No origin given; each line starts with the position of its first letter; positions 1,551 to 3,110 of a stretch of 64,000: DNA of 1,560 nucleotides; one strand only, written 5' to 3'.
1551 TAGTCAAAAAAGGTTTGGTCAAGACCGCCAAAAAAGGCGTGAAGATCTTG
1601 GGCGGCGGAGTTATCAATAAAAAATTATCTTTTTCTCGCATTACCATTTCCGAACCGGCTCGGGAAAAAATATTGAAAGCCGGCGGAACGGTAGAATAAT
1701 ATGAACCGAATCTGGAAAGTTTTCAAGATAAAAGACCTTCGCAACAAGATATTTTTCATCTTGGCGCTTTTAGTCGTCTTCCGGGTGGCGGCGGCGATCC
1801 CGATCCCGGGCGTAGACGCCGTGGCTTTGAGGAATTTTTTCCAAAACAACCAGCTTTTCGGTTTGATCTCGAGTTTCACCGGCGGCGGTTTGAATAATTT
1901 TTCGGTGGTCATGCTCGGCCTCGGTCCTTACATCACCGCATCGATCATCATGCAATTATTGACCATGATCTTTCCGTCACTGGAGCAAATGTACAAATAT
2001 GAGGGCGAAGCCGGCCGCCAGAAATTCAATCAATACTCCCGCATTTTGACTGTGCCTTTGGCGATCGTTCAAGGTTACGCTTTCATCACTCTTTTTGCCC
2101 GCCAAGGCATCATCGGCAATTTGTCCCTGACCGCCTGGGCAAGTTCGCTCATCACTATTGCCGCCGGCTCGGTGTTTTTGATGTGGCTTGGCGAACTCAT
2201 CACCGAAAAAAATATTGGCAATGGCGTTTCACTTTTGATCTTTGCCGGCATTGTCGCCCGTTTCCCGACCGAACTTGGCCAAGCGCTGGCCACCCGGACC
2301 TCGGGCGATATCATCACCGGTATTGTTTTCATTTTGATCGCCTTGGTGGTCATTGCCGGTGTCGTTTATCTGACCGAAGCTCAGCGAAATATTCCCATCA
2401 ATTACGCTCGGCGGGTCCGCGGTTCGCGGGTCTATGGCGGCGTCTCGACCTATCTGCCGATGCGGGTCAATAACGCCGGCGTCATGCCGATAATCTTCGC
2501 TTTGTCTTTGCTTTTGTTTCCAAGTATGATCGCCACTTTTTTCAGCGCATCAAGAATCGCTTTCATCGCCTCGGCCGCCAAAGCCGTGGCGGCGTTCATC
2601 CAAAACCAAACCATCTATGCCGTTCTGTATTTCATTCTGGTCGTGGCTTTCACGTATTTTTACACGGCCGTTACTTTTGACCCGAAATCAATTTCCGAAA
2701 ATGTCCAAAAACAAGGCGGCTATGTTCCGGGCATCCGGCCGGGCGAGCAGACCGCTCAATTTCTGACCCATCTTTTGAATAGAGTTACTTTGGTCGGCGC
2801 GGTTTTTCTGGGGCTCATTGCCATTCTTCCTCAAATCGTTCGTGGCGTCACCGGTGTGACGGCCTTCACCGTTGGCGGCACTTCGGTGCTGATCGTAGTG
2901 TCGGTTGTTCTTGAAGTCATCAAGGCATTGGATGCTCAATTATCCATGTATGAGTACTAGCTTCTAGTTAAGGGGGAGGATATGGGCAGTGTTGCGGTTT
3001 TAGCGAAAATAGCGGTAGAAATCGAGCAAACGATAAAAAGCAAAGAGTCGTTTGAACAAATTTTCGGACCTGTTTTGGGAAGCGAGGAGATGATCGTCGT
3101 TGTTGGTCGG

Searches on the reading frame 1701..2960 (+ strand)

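Call 41: search_protein_families(library=pfam, proteins=[window:1701-2960:+], max_evalue=0.00001)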
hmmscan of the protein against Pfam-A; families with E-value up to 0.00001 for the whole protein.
window:1701-2960:+ (419 aa): 1 family
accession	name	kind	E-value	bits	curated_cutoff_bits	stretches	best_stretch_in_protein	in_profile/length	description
PF00344.25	SecY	-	4.3e-105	351.9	32.2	1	68-406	1-305/306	SecY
